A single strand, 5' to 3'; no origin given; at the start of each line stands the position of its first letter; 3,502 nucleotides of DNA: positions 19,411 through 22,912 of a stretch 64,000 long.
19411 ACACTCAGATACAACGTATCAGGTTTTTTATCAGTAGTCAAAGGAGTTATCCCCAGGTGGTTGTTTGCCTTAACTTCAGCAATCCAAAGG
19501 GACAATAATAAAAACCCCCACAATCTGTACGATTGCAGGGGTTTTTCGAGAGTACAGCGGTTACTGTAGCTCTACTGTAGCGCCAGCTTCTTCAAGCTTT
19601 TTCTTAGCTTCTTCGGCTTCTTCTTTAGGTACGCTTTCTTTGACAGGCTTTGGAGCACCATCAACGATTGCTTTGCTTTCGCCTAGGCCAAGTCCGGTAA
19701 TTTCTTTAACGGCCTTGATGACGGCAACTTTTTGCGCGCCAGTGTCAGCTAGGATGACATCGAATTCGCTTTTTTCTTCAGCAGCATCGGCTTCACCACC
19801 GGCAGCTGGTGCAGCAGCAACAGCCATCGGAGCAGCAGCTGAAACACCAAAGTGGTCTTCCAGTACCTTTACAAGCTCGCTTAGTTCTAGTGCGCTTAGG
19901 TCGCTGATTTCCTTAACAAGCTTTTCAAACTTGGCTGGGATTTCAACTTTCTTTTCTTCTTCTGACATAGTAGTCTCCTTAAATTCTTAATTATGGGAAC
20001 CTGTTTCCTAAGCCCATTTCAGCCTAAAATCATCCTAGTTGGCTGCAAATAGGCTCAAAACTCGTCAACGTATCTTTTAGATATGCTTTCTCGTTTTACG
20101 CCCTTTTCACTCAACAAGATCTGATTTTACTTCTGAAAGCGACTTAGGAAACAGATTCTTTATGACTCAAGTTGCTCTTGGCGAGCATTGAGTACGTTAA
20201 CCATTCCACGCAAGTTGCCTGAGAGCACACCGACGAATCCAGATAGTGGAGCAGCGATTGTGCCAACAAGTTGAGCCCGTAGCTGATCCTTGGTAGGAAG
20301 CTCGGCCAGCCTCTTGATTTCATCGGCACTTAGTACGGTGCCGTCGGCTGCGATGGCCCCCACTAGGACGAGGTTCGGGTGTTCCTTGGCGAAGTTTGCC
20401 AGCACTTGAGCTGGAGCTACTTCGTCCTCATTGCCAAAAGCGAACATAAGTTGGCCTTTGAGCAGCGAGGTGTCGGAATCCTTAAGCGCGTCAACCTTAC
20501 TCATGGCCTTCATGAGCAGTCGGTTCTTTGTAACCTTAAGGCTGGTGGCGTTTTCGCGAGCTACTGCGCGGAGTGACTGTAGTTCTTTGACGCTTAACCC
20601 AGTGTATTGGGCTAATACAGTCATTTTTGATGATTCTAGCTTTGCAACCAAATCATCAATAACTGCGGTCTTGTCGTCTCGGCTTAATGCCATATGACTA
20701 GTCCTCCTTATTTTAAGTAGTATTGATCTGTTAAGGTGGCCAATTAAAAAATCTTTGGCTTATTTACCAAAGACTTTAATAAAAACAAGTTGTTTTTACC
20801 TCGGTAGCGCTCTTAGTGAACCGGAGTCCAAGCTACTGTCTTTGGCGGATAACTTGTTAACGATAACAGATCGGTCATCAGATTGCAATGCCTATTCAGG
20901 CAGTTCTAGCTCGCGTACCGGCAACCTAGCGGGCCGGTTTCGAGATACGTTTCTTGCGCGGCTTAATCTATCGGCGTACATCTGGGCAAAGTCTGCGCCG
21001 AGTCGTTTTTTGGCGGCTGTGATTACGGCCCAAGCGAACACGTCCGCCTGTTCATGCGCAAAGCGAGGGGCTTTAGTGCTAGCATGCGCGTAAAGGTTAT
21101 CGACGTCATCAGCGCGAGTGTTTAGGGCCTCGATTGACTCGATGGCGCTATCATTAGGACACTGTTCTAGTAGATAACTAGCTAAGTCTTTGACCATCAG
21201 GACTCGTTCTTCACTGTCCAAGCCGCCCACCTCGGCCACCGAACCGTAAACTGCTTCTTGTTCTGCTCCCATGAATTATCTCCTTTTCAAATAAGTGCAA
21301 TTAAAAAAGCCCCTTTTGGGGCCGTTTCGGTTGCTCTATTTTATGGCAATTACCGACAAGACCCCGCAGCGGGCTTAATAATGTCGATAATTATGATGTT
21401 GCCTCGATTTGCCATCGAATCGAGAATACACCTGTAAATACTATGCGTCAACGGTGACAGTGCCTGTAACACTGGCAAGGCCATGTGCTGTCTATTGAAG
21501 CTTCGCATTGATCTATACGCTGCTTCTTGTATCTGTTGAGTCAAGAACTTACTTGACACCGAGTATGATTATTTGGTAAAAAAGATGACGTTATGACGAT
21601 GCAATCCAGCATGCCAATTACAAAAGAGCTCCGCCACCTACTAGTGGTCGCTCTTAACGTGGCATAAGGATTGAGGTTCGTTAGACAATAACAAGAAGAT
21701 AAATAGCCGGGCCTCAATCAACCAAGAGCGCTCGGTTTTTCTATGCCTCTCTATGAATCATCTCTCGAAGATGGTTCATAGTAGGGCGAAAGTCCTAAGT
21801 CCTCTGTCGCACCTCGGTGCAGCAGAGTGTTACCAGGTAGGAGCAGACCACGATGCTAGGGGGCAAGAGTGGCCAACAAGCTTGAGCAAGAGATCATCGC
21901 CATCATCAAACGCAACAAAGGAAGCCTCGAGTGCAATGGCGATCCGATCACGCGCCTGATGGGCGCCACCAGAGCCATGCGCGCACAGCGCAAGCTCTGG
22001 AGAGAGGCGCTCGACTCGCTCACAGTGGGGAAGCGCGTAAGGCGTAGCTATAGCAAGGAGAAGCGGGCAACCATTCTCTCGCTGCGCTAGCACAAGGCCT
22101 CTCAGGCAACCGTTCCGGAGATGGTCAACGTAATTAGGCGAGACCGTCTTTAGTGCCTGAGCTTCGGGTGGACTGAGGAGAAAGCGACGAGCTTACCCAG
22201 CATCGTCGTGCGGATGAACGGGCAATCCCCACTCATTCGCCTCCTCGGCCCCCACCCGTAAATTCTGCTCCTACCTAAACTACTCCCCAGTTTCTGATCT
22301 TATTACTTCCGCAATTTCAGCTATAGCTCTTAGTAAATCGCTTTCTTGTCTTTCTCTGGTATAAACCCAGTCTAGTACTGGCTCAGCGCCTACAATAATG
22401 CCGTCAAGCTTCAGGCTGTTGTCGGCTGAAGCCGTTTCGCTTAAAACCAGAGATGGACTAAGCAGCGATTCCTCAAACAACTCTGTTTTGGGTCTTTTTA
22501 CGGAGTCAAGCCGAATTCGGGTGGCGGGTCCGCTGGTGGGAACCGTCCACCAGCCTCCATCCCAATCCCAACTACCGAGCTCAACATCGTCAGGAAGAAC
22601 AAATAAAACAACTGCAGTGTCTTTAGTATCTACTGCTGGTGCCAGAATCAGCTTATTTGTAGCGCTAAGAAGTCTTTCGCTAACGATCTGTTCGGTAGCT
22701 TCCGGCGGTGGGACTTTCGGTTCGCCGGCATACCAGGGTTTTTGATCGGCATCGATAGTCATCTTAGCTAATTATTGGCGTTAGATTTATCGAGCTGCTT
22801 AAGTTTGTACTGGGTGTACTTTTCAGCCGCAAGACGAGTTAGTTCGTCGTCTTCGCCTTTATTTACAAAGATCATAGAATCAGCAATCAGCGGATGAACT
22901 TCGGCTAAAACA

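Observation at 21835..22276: GC-rich 440-bp block bounded by a 12-bp perfect inverted repeat, carrying a stop-interrupted HTH ORF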

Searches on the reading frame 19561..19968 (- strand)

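Call 10: search_protein_families(library=pfam, proteins=[window:19561-19968:-], max_evalue=0.01)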
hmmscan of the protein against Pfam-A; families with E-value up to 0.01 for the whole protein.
window:19561-19968:- (135 aa): 2 families
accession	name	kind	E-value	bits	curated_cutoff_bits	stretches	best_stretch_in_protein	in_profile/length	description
PF00542.24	Ribosomal_L12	-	2.9e-29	101.6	25.9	1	69-135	1-67/67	Ribosomal protein L7/L12 C-terminal domain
PF16320.10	Ribosomal_L12_N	-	4.3e-18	65.2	25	1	15-60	3-48/48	Ribosomal protein L7/L12 dimerisation domain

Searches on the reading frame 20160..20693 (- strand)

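Call 10: search_protein_families(library=pfam, proteins=[window:20160-20693:-], max_evalue=0.01)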
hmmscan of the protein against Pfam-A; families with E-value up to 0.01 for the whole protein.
window:20160-20693:- (177 aa): 2 families
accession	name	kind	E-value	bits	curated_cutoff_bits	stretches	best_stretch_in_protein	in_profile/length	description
PF00466.25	Ribosomal_L10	-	1.7e-20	73.4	22.8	1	5-103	3-100/100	Ribosomal protein L10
PF25041.1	UFL1_C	-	0.0014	18.9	24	1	10-69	51-111/112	E3 UFM1-protein ligase 1 C-terminal domain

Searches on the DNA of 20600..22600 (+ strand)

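Call 7: search_rna_families(source=window, start=21200, end=22400, threshold=evalue, max_evalue=10, show_alignments=3)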
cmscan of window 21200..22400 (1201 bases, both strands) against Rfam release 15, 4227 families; matches with E-value up to 10: 2.
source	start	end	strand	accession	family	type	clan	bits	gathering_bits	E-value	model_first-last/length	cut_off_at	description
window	22195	22295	-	RF02272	Vax2os1_3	Gene; lncRNA;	-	17.8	50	0.64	102-199/199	no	Vax2os1 conserved region 3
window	21725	21806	+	RF00869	mir-BART7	Gene; miRNA;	-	16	70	8.4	1-84/84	no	mir-BART7 microRNA precursor family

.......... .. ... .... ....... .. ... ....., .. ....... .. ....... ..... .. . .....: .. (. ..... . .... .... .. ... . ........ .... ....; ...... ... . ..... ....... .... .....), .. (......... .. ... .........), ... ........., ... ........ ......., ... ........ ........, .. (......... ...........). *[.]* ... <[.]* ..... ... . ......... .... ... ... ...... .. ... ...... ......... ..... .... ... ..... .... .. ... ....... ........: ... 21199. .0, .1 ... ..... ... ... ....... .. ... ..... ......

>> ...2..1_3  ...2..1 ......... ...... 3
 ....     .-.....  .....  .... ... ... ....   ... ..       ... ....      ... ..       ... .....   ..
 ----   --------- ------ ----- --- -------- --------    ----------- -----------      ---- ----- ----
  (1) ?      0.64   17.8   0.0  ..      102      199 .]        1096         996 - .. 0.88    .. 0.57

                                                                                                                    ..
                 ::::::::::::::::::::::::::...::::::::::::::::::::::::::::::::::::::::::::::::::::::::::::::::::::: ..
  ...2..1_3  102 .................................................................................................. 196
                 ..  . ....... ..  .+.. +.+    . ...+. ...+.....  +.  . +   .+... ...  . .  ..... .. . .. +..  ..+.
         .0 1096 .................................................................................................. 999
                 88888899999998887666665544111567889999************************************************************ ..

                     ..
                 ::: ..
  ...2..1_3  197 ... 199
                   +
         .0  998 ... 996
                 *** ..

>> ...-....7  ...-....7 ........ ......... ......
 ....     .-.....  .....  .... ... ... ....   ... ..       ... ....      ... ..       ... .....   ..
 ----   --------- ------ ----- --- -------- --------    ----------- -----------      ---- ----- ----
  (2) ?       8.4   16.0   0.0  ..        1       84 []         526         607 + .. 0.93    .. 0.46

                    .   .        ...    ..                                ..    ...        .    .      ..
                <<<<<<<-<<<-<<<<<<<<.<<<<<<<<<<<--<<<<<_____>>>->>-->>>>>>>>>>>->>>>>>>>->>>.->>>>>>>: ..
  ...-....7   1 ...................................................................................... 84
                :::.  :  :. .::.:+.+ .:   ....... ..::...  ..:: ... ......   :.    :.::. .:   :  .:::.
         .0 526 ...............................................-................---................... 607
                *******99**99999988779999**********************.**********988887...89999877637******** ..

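Call 24: search_dna_similar(query=window:21700-22300:+, collection=phages, mode=distant, max_evalue=0.01)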
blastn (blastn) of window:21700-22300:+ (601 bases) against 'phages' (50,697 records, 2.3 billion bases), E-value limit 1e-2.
No match.

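Call 25: search_dna_similar(query=window:21700-22300:+, collection=plasmids, mode=distant, max_evalue=0.01)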
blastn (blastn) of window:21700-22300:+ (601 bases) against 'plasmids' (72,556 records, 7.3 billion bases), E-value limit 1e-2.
No match.
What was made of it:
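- Tried and rejected: blastn of 21700-22300 against phages and plasmids: no match (calls 24, 25).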

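Call 93: search_with_rna_model(model_id=R1, source=window, start=20600, end=22600, filters=off, max_evalue=10, show_alignments=2)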
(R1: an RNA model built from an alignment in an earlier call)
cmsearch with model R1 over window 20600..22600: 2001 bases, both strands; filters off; matches with E-value up to 10: 7.
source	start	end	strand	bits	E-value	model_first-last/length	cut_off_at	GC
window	21594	21743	+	19.4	0.0045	1-162/162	no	0.46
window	20743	20806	-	8.5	0.67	1-162/162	no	0.25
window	21300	21401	-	6.5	1.6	1-162/162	no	0.43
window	20769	20800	+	5.3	2.8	1-162/162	no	0.22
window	21349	21392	+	4.5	4.2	26-84/162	no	0.45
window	20605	20631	+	3.8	5.6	1-162/162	no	0.3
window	21575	21604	-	3.7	5.9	1-162/162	no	0.37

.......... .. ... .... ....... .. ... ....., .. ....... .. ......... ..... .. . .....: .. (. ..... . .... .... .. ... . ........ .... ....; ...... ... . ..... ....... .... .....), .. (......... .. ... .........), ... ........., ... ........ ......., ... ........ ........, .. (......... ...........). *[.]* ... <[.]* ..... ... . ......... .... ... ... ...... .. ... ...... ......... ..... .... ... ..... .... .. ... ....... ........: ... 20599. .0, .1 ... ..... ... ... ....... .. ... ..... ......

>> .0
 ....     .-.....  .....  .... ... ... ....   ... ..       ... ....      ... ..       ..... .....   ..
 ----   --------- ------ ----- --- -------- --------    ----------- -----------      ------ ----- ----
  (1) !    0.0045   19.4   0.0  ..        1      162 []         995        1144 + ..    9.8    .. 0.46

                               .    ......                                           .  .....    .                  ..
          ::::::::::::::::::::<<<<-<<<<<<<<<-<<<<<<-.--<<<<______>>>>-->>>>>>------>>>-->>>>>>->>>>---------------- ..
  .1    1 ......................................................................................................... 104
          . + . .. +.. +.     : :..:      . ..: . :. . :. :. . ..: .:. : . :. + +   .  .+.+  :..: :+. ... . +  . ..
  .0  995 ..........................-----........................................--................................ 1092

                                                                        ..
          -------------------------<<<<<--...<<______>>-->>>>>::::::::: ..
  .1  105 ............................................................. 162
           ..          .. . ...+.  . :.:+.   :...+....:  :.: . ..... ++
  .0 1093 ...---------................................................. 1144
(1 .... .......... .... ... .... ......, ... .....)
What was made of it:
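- The window leader matches the family model only weakly (call 93).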

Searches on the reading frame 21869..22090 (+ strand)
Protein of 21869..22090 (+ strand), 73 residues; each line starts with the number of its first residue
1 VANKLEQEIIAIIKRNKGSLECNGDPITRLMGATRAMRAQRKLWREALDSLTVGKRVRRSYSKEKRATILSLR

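Call 10: search_protein_families(library=pfam, proteins=[window:21869-22090:+], max_evalue=0.01)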
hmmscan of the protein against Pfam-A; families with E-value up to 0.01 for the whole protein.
window:21869-22090:+ (73 aa): 0 families

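Call 12: search_protein_families(library=phrogs, proteins=[window:21869-22090:+], max_evalue=0.01)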
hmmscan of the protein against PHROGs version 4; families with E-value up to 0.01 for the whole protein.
window:21869-22090:+ (73 aa): 0 families

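Call 18: search_protein_families(library=pfam, proteins=[window:21869-22087:+], max_evalue=10)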
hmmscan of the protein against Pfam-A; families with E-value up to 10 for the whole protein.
seq(73 aa): 2 families
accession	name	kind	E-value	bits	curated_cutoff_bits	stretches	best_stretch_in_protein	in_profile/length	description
PF24386.1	DUF7540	-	0.11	13.1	27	1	36-65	17-46/61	Domain of unknown function (DUF7540)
PF19958.5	EAD6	-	0.25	12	27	1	6-36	20-48/75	Effector-associated domain 6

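Call 56: search_protein_representatives(protein=window:21869-22087:+)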
Query: 73 residues. Proteins with E-value up to 0.001 (for the whole library): 2; up to 1e-10: 1; up to 1e-30: 1. The best 2 are listed.
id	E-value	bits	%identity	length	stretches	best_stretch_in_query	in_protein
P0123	5.2e-39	146.1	100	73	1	1-73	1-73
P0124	5.0e-07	45.5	31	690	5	9-45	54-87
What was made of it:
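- No match in phages or plasmids (calls 24, 25) or among protein representatives (call 56).
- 21869..22090 (+): 73-aa ORF (GTG start 5 nt after GGGGG; TAG stop). Basic (pI 11.2), predicted as two helices. A gene caller also called it (P0123, call 56).
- Tried and rejected: phmmer of the 73-aa ORF against 1.84 billion representatives: itself plus one repetitive 690-aa protein (call 56).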

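Call 78: predict_structure(protein=window:21869-22087:+)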
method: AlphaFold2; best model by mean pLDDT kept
length: 73 residues; sequences in the alignment: 1
mean_pLDDT: 72.6   pTM: 0.30
mean pLDDT of the five models: 72.6, 72.3, 69.5, 69.2, 65.7
residues with pLDDT >= 90: 0; 70-90: 39; 50-70: 34; < 50: 0
segments of 3 or more residues with pLDDT < 50: none
pLDDT, mean of each block of 10 residues (from residue 1): 82 72 69 85 83 59 62 60
secondary structure, 60 per line:
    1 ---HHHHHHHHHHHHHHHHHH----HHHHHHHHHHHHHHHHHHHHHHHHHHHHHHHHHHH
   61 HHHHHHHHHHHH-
elements in order: H4-21 H26-72
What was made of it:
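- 21869..22090 (+): AlphaFold2 gives helices 4-21 and 26-72 with pLDDT 72.6 (call 78).
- Tried and rejected: AlphaFold2 single-sequence model: two helices, too generic for a fold search (call 78).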

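Call 95: search_protein_families(library=padloc, proteins=[window:21869-22087:+], max_evalue=0.01)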
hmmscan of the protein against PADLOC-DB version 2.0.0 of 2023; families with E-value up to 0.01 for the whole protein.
window:21869-22087:+ (73 aa): 0 families

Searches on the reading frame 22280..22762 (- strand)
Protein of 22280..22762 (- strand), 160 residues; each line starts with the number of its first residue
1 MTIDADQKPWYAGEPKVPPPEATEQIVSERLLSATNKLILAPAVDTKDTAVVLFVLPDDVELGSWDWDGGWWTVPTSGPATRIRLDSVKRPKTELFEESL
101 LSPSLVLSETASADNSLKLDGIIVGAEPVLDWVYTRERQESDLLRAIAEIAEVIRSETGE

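Call 10: search_protein_families(library=pfam, proteins=[window:22280-22762:-], max_evalue=0.01)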
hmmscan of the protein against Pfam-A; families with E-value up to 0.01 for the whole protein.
window:22280-22762:- (160 aa): 0 families

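Call 12: search_protein_families(library=phrogs, proteins=[window:22280-22762:-], max_evalue=0.01)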
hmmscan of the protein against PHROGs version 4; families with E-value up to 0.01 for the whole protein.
window:22280-22762:- (160 aa): 0 families

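Call 18: search_protein_families(library=pfam, proteins=[window:22280-22762:-], max_evalue=10)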
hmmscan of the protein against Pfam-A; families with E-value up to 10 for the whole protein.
window:22280-22762:- (160 aa): 0 families

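Call 19: search_protein_families(library=ncbifam, proteins=[window:22280-22762:-], max_evalue=10)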
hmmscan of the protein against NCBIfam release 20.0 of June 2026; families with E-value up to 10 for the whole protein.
window:22280-22762:- (160 aa): 1 family
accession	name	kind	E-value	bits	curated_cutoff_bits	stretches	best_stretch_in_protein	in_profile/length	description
NF004282.0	PRK05691.1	subfamily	0.16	7.8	4090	1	102-149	3161-3208/4334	non-ribosomal peptide synthase/polyketide synthase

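Call 20: find_encoding_contigs(protein=window:22280-22762:-, flank=4000, max_places=10)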
Protein window:22280-22762:- (160 aa): no gene with exactly this product is on record in the collection.

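Call 21: find_homologous_proteins(query=window:22280-22762:-, max_evalue=0.001)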
Query window:22280-22762:- (160 aa): 1 proteins with E <= 0.001 among 137 candidates.
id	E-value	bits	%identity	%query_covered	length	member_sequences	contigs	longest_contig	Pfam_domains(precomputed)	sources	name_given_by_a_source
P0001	2.4e-97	342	100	100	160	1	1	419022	-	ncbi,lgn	-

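Call 22: find_encoding_contigs(protein=P0001, flank=3000, max_places=10)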
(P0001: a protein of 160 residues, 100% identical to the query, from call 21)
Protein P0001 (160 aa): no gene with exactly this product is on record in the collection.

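Call 36: find_encoding_contigs(protein=P0002, flank=3000, max_places=4)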
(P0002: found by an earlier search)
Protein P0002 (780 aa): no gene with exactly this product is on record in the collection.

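Call 95: search_protein_families(library=padloc, proteins=[window:22280-22762:-], max_evalue=0.01)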
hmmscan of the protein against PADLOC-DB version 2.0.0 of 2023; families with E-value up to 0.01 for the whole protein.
window:22280-22762:- (160 aa): 0 families
